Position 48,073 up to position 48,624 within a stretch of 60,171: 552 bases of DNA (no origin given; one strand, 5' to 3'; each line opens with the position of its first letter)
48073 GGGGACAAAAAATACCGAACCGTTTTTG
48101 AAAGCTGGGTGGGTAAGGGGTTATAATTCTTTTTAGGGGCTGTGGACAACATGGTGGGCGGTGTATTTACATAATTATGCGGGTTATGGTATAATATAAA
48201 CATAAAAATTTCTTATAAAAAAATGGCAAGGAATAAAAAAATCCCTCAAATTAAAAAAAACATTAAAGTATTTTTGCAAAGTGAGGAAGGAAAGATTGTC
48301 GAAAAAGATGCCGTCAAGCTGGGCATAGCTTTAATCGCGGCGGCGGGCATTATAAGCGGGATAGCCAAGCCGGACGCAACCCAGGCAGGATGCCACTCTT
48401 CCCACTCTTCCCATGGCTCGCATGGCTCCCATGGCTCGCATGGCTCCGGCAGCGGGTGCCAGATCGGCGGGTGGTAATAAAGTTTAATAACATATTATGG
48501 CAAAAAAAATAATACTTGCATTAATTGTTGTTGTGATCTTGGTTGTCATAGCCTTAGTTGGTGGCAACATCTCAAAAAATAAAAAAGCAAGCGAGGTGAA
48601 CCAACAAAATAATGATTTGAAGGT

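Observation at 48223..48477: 84-aa candidate precursor: Cys-bracketed (His-Xaa-Ser)x6 core behind a basic, hydrophobic leader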

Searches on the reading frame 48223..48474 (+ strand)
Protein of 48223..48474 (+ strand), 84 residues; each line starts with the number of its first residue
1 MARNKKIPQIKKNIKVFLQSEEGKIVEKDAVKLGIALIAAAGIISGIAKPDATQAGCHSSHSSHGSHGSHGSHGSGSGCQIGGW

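Call 3: search_protein_families(library=ncbifam, proteins=[window:48223-48474:+], max_evalue=0.01)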
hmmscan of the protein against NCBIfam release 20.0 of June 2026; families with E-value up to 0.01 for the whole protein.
window:48223-48474:+ (84 aa): 3 families
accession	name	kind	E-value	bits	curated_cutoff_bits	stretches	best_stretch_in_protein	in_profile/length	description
NF038309.1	HisXaaSer_A3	equivalog_domain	5.2e-13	48.6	65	1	7-77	2-66/81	His-Xaa-Ser repeat protein HxsA3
TIGR03979.1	His_Ser_Rich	equivalog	9.7e-08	32.2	121.65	1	51-78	51-77/190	His-Xaa-Ser repeat protein HxsA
NF038313.3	HisXaaSer_A4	exception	3.9e-06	27.7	55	1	6-75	1-77/93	His-Xaa-Ser repeat protein HxsA4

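Call 4: search_protein_families(library=pfam, proteins=[window:48223-48474:+], max_evalue=0.01)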
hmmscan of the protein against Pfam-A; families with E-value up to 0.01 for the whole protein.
window:48223-48474:+ (84 aa): 0 families

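Call 13: find_homologous_proteins(query=window:48223-48474:+, max_evalue=0.01)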
Query window:48223-48474:+ (84 aa): 239 proteins with E <= 0.01 among 557 candidates; the best 120 are listed.
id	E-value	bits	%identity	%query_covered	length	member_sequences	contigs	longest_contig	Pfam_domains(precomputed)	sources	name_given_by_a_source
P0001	1.0e-24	104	65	64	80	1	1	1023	-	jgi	jgi:hypothetical protein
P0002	1.6e-24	103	63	92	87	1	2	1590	-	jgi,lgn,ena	-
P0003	1.7e-24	103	61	74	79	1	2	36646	-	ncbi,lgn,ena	-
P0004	1.1e-23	100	68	67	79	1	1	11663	-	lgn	-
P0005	1.6e-23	100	63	64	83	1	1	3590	-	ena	-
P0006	5.2e-23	98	62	98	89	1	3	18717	-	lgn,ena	-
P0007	1.8e-22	97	68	87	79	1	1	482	-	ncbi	-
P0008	2.5e-22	96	61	64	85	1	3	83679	-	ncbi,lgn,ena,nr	ncbi:MAG: hypothetical protein KAJ18_04060 [Candidatus Omnitrophica bacterium]|nr:hypothetical prote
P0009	8.9e-22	94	62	90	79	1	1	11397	-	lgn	-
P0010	2.1e-21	93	57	98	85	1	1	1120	-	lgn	-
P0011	2.4e-21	93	72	68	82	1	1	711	-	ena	-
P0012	4.8e-21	92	61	90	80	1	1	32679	-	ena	-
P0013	7.9e-21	91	61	68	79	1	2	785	-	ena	-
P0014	5.8e-19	85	55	61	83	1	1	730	-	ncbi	-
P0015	7.1e-19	85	55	61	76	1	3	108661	-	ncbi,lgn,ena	-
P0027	3.8e-17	80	44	68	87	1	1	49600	-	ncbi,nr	ncbi:MAG: hypothetical protein QMD77_00755 [Patescibacteria group bacterium]|nr:hypothetical protein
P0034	2.8e-16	77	43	69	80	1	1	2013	-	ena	-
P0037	4.0e-16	76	40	82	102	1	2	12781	PF01391.24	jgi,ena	-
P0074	1.1e-9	56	44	86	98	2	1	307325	-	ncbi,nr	ncbi:MAG: His-Xaa-Ser repeat protein HxsA4 [Candidatus Omnitrophota bacterium]|nr:His-Xaa-Ser repeat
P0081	5.3e-9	54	47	71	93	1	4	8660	-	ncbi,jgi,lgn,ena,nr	ncbi:MAG: His-Xaa-Ser repeat protein HxsA4 [Actinobacteria bacterium]|nr:His-Xaa-Ser repeat protein 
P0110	1.4e-7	49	30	75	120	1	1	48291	-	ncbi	ncbi:MAG: His-Xaa-Ser repeat protein HxsA4 [Candidatus Omnitrophota bacterium]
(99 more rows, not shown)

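Call 15: find_encoding_contigs(protein=P0003, flank=10000, max_places=2)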
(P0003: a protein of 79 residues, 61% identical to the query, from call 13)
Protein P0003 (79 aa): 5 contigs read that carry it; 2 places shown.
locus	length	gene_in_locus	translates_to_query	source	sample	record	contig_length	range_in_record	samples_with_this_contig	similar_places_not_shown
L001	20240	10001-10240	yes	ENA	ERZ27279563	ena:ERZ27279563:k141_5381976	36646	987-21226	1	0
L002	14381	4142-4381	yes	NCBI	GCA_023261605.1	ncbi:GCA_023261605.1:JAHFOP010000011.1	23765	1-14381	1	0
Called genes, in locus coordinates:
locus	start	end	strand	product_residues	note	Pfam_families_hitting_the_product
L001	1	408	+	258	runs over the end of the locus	-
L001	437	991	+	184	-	PF28549:NDPSase_N, PF00293:NUDIX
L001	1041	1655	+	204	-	PF24894:Hexapep_GlmU (faint), PF14602:Hexapep_2 (faint), PF25084:LbH_EIF2B, PF25087:GMPPB_C, PF00132:Hexapep, PF25087:GMPPB_C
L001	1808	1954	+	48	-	-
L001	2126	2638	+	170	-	PF01661:Macro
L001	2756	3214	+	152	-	PF02130:YbeY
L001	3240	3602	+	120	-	PF01219:DAGK_prokar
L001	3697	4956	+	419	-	PF11104:PilM_2 (weak), PF02491:SHS2_FTSA, PF06277:EutA (weak), PF06723:MreB_Mbl, PF14450:FtsA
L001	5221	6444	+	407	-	PF00091:Tubulin, PF12327:FtsZ_C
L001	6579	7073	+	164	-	PF27806:HxsD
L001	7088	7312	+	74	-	-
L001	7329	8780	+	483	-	PF13353:Fer4_12, PF04055:Radical_SAM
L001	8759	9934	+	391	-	PF13353:Fer4_12 (weak), PF04055:Radical_SAM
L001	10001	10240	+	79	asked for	-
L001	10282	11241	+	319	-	-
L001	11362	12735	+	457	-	PF04055:Radical_SAM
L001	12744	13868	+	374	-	PF00919:UPF0004 (weak), PF04055:Radical_SAM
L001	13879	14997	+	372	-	PF04055:Radical_SAM, PF13353:Fer4_12 (weak)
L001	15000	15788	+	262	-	-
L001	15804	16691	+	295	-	PF04055:Radical_SAM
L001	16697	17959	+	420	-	PF02624:YcaO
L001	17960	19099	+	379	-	PF04055:Radical_SAM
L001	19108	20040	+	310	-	PF04055:Radical_SAM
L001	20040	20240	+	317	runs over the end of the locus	PF01478:Peptidase_A24 (weak)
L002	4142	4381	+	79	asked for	-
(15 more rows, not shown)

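Call 16: find_encoding_contigs(protein=P0008, flank=10000, max_places=2)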
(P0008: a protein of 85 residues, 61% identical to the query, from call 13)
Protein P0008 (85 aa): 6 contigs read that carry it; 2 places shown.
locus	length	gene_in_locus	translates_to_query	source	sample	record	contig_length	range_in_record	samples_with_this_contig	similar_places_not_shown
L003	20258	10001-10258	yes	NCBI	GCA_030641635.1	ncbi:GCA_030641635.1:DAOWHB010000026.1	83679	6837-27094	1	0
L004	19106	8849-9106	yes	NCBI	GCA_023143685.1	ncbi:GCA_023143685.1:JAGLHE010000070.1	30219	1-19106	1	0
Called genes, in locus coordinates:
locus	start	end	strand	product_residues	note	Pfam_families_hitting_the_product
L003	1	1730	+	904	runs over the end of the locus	PF00133:tRNA-synt_1, PF01406:tRNA-synt_1e (faint), PF09334:tRNA-synt_1g, PF13603:tRNA-synt_1_2, PF08264:Anticodon_1, PF10458:Val_tRNA-synt_C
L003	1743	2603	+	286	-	PF02749:QRPTase_N, PF01729:QRPTase_C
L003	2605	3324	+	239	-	-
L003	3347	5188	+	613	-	PF02517:Rce1-like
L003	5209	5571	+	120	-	-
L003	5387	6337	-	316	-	-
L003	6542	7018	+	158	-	PF27806:HxsD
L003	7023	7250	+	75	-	-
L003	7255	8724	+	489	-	PF04055:Radical_SAM, PF13353:Fer4_12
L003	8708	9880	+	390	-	PF04055:Radical_SAM, PF13353:Fer4_12 (weak)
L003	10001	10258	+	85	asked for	-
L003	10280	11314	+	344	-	-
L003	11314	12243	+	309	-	-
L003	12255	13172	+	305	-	PF19156:DUF5838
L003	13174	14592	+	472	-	PF02310:B12-binding, PF04055:Radical_SAM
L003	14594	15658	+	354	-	PF04055:Radical_SAM, PF13353:Fer4_12 (weak)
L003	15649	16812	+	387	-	PF04055:Radical_SAM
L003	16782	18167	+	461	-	PF04055:Radical_SAM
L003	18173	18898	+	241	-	PF01902:Diphthami_syn_2_N, PF28410:Diphthami_syn_2_C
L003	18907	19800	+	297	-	PF04055:Radical_SAM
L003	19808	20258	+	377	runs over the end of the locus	PF04055:Radical_SAM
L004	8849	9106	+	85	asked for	-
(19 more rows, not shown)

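Call 17: find_encoding_contigs(protein=P0027, flank=10000, max_places=2)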
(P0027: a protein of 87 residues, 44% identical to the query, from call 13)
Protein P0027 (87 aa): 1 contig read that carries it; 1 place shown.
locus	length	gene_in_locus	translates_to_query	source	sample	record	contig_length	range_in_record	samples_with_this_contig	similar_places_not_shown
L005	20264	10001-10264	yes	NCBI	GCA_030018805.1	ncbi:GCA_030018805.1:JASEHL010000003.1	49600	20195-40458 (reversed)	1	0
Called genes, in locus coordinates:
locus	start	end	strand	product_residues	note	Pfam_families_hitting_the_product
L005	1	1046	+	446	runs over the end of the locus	PF13393:tRNA-synt_His, PF00587:tRNA-synt_2b, PF03129:HGTP_anticodon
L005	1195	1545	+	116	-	PF11969:DcpS_C, PF01230:HIT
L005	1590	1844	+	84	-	PF01165:Ribosomal_S21 (weak)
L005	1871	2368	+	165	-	PF09424:YqeY, PF02637:GatB_Yqey (weak)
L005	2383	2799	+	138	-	PF02130:YbeY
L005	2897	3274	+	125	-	PF01219:DAGK_prokar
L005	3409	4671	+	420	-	PF11104:PilM_2 (faint), PF02491:SHS2_FTSA, PF06723:MreB_Mbl, PF06277:EutA (weak), PF14450:FtsA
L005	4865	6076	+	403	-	PF00091:Tubulin, PF12327:FtsZ_C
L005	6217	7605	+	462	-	-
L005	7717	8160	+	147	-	PF27806:HxsD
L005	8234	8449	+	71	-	-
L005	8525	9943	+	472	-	PF04055:Radical_SAM, PF13353:Fer4_12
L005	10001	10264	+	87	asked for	-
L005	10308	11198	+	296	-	-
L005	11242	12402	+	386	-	PF04055:Radical_SAM, PF13353:Fer4_12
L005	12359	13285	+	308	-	PF04467:DUF483 (weak)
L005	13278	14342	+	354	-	PF04055:Radical_SAM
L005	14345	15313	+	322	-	-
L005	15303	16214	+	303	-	PF04055:Radical_SAM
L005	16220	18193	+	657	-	PF04055:Radical_SAM, PF13353:Fer4_12 (faint), PF04055:Radical_SAM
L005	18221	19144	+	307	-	PF04055:Radical_SAM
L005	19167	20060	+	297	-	PF04055:Radical_SAM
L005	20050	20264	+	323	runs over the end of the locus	-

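Call 33: search_protein_families(library=ncbifam, proteins=[P0003, P0008, P0015, P0027, P0074, P0081, P0110, P0037], max_evalue=0.01)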
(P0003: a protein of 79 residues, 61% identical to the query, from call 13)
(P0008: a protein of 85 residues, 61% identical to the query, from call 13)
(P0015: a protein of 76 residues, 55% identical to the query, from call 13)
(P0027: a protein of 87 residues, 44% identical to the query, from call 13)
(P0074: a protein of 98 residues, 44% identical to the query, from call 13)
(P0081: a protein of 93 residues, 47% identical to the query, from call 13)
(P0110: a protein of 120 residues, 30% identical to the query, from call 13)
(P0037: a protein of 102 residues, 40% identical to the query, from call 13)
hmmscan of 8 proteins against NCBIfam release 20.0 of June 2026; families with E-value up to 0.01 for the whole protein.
P0003 (79 aa): 3 families
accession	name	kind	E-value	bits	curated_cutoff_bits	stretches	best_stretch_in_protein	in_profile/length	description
NF038309.1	HisXaaSer_A3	equivalog_domain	1.8e-13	50.1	65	1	7-76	2-65/81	His-Xaa-Ser repeat protein HxsA3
NF038313.3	HisXaaSer_A4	exception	8.8e-06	26.5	55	1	7-76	2-72/93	His-Xaa-Ser repeat protein HxsA4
NF038296.1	HisXaaSer_A2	equivalog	0.00014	22.8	48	1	51-76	70-95/96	His-Xaa-Ser repeat protein HxsA2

P0008 (85 aa): 4 families
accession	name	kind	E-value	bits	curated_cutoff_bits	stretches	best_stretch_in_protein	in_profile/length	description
NF038309.1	HisXaaSer_A3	equivalog_domain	4.6e-14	52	65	1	9-79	2-65/81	His-Xaa-Ser repeat protein HxsA3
TIGR03979.1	His_Ser_Rich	equivalog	4e-08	33.5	121.65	1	51-82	44-75/190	His-Xaa-Ser repeat protein HxsA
NF038313.3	HisXaaSer_A4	exception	6.9e-07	30.1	55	1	9-79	2-75/93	His-Xaa-Ser repeat protein HxsA4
NF038296.1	HisXaaSer_A2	equivalog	1e-06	29.7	48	1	45-82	60-95/96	His-Xaa-Ser repeat protein HxsA2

P0015 (76 aa): 3 families
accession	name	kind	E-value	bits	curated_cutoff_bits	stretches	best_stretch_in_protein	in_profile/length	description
NF038309.1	HisXaaSer_A3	equivalog_domain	5.5e-12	45.3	65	1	6-72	2-61/81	His-Xaa-Ser repeat protein HxsA3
NF038313.3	HisXaaSer_A4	exception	1.8e-05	25.5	55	1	6-70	2-75/93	His-Xaa-Ser repeat protein HxsA4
TIGR03979.1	His_Ser_Rich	equivalog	0.00058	19.9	121.65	1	56-71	55-70/190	His-Xaa-Ser repeat protein HxsA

P0027 (87 aa): 2 families
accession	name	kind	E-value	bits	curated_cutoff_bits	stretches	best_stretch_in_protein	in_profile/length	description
NF038309.1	HisXaaSer_A3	equivalog_domain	1.7e-14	53.3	65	1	6-82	1-75/81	His-Xaa-Ser repeat protein HxsA3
NF038313.3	HisXaaSer_A4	exception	5.6e-13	49.6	55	1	6-84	1-82/93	His-Xaa-Ser repeat protein HxsA4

P0074 (98 aa): 2 families
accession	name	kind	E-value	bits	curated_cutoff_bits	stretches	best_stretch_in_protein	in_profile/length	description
NF038313.3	HisXaaSer_A4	exception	2e-16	60.7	55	1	9-98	2-93/93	His-Xaa-Ser repeat protein HxsA4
NF038309.1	HisXaaSer_A3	equivalog_domain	5.1e-14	51.8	65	1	9-94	2-78/81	His-Xaa-Ser repeat protein HxsA3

P0081 (93 aa): 2 families
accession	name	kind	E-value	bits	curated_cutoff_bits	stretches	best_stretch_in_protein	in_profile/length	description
NF038313.3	HisXaaSer_A4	exception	3e-16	60.1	55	1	8-91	2-83/93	His-Xaa-Ser repeat protein HxsA4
NF038309.1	HisXaaSer_A3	equivalog_domain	2.3e-09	36.9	65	2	8-43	2-37/81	His-Xaa-Ser repeat protein HxsA3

P0110 (120 aa): 5 families
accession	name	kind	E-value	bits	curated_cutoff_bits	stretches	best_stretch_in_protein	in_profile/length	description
NF038313.3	HisXaaSer_A4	exception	2.7e-27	95.5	55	2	11-104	2-92/93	His-Xaa-Ser repeat protein HxsA4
NF038309.1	HisXaaSer_A3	equivalog_domain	3.7e-11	42.7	65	1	11-105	2-79/81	His-Xaa-Ser repeat protein HxsA3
NF038329.2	gly_rich_SclB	equivalog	0.0001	21.4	325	1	69-118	119-168/442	LPXTG-anchored collagen-like adhesin Scl2/SclB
NF038330.1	adhesin_SclA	exception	0.00028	20.7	400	1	70-117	117-164/405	LPXTG-anchored collagen-like adhesin Scl1/SclA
NF046116.1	adhesin_Lcl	equivalog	0.00091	17.9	500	1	68-117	73-122/431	collagen-like adhesin Lcl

P0037 (102 aa): 5 families
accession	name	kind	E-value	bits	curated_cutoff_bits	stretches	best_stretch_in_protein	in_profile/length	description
NF038313.3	HisXaaSer_A4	exception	4e-24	85.3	55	1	9-102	2-93/93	His-Xaa-Ser repeat protein HxsA4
NF038309.1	HisXaaSer_A3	equivalog_domain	1.7e-10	40.5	65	1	9-96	2-79/81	His-Xaa-Ser repeat protein HxsA3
NF038329.2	gly_rich_SclB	equivalog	0.00042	19.4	325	1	70-98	165-193/442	LPXTG-anchored collagen-like adhesin Scl2/SclB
NF038330.1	adhesin_SclA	exception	0.0006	19.5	400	1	69-99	140-170/405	LPXTG-anchored collagen-like adhesin Scl1/SclA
NF046116.1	adhesin_Lcl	equivalog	0.0023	16.5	500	1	69-98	77-106/431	collagen-like adhesin Lcl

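Call 34: search_protein_families(library=padloc, proteins=[window:48223-48474:+], max_evalue=0.001)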
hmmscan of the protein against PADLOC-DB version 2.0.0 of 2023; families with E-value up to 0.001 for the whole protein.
window:48223-48474:+ (84 aa): 0 families

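Call 46: search_protein_families(library=ncbifam, proteins=[L001:8759-9931:+, L003:8708-9877:+, L001:10282-11238:+, L003:10280-11311:+, L005:10308-11195:+, L001:7088-7309:+, L001:15000-15785:+, L005:12359-13282:+], max_evalue=0.001)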
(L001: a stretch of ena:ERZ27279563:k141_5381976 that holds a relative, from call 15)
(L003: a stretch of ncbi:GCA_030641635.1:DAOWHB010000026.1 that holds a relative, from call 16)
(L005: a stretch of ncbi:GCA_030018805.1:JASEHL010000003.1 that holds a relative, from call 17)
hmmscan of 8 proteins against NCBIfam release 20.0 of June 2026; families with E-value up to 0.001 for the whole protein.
L001:8759-9931:+ (391 aa): 67 families (the best 25 are shown)
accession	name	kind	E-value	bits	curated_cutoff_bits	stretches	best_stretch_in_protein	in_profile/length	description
NF047865.1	rSAM_PapB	equivalog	2.9e-46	158.2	340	1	22-335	3-312/330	PapB family radical SAM/SPASM ranthipeptide maturase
TIGR03978.1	rSAM_paired_1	equivalog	2.1e-37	129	370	1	13-181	73-241/466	His-Xaa-Ser system radical SAM maturase HxsB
TIGR04068.1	rSAM_ocin_clost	equivalog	3.2e-36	125.2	500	1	23-168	85-233/462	Cys-rich peptide radical SAM maturase CcpM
TIGR04064.1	rSAM_nif11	equivalog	3.3e-33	115.1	518.7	1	17-167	73-224/459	nif11-like peptide radical SAM maturase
TIGR03942.1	sulfatase_rSAM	equivalog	1.8e-30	106.3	349.45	1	30-373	9-354/363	anaerobic sulfatase maturase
TIGR04280.1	geopep_mat_rSAM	hypoth_equivalog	4.7e-28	98.3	400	1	21-337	83-390/428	geopeptide radical SAM maturase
TIGR03906.1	quino_hemo_SAM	equivalog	4.9e-28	98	453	1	22-375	94-450/467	quinohemoprotein amine dehydrogenase maturation protein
TIGR04115.1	rSAM_Cxxx_rpt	equivalog_domain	3e-26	92.8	350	1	23-336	3-323/359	radical SAM peptide maturase, CXXX-repeat target family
TIGR03974.1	rSAM_six_Cys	equivalog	2e-25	89.6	425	1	21-313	96-394/451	thioether cross-link-forming SCIFF peptide maturase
NF041298.1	rSAM_mat_DynA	equivalog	2.2e-24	86.1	450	1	29-336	8-318/356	dynobactin maturation radical SAM/SPASM protein DynA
NF040492.1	not_ScfB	exception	3.6e-23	82.2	855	1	17-310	90-390/450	ScfB-related radical SAM/SPASM orphan maturase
NF038107.1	rSAM_NF038107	equivalog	7.2e-22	77.7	600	1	14-199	76-267/444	Cys-every-fifth radical SAM/SPASM peptide maturase CefB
NF035951.1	rSAM_RumMC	equivalog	3.1e-20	72.3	720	1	22-166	112-258/510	RumMC family radical SAM sactipeptide maturase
NF038170.1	lachnocin_rSAM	equivalog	1.1e-19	70.6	550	1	22-359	76-414/440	lachnocin radical SAM maturase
NF041707.1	rSAM_YhhB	equivalog_domain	1.8e-19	69.9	445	1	29-335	9-329/369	cyclophane-forming radical SAM/SPASM peptide maturase YhhB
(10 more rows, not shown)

L003:8708-9877:+ (390 aa): 57 families (the best 25 are shown)
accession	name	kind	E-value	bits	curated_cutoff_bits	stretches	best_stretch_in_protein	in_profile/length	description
NF047865.1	rSAM_PapB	equivalog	2e-49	168.6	340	1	18-332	4-313/330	PapB family radical SAM/SPASM ranthipeptide maturase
TIGR04068.1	rSAM_ocin_clost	equivalog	8.3e-39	133.7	500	2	10-166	77-233/462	Cys-rich peptide radical SAM maturase CcpM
TIGR03978.1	rSAM_paired_1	equivalog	7.4e-37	127.2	370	2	21-166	87-228/466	His-Xaa-Ser system radical SAM maturase HxsB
TIGR04064.1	rSAM_nif11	equivalog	7.8e-34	117.2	518.7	1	13-205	73-262/459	nif11-like peptide radical SAM maturase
TIGR03906.1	quino_hemo_SAM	equivalog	2.4e-27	95.7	453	1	18-386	95-459/467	quinohemoprotein amine dehydrogenase maturation protein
TIGR04115.1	rSAM_Cxxx_rpt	equivalog_domain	1.4e-26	93.9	350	1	23-332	8-323/359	radical SAM peptide maturase, CXXX-repeat target family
TIGR03942.1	sulfatase_rSAM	equivalog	3e-25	89.1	349.45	1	25-333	9-324/363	anaerobic sulfatase maturase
NF038170.1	lachnocin_rSAM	equivalog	2.5e-24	86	550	1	17-331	76-394/440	lachnocin radical SAM maturase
NF035951.1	rSAM_RumMC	equivalog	8.2e-24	84.1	720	1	7-163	103-257/510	RumMC family radical SAM sactipeptide maturase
TIGR03974.1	rSAM_six_Cys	equivalog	2.2e-23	82.9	425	1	19-345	99-428/451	thioether cross-link-forming SCIFF peptide maturase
NF041298.1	rSAM_mat_DynA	equivalog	7.1e-23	81.2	450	1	24-230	8-210/356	dynobactin maturation radical SAM/SPASM protein DynA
TIGR04280.1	geopep_mat_rSAM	hypoth_equivalog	5.7e-22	78.3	400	1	20-358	87-414/428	geopeptide radical SAM maturase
TIGR04148.1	GG_samocin_CFB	equivalog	6.4e-21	75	300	1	22-166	22-171/411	radical SAM peptide maturase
NF040492.1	not_ScfB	exception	2.7e-20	72.7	855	1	23-332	101-412/450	ScfB-related radical SAM/SPASM orphan maturase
NF038107.1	rSAM_NF038107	equivalog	3.9e-19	68.7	600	1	19-167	87-235/444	Cys-every-fifth radical SAM/SPASM peptide maturase CefB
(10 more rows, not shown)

L001:10282-11238:+ (319 aa): 0 families

L003:10280-11311:+ (344 aa): 0 families

L005:10308-11195:+ (296 aa): 0 families

L001:7088-7309:+ (74 aa): 1 family
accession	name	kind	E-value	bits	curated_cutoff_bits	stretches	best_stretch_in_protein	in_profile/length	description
NF038315.1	HxsD_rel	equivalog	2e-08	34.3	41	1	8-72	1-61/62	HxsD-like protein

L001:15000-15785:+ (262 aa): 0 families

L005:12359-13282:+ (308 aa): 0 families

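Call 53: search_protein_families(library=pfam, proteins=[window:48223-48474:+, P0003, P0008, P0015, P0027, P0074, P0081, P0034], max_evalue=10)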
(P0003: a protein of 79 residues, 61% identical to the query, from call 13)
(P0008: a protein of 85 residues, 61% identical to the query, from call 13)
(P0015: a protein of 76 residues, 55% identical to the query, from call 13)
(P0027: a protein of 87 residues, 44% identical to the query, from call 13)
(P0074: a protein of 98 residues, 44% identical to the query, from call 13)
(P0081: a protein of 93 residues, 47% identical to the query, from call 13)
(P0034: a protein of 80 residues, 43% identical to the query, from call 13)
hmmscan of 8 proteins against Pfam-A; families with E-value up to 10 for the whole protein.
window:48223-48474:+ (84 aa): 0 families

P0003 (79 aa): 1 family
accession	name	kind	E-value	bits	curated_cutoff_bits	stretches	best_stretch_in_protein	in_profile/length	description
PF02628.20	COX15-CtaA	-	0.13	11.7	29.9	1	30-59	186-215/322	Cytochrome oxidase assembly protein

P0008 (85 aa): 0 families

P0015 (76 aa): 0 families

P0027 (87 aa): 3 families
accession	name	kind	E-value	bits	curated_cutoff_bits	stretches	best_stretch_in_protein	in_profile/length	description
PF13463.12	HTH_27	-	0.037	14.7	22.2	1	8-33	18-42/68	Winged helix DNA-binding domain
PF21100.3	MCM_C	-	0.079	13.2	27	1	12-37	22-47/64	MCM protein C-terminal winged helix-turn-helix domain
PF03109.22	ABC1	-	0.21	11.1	22.9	1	14-62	155-203/244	ABC1 atypical kinase-like domain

P0074 (98 aa): 0 families

P0081 (93 aa): 0 families

P0034 (80 aa): 0 families
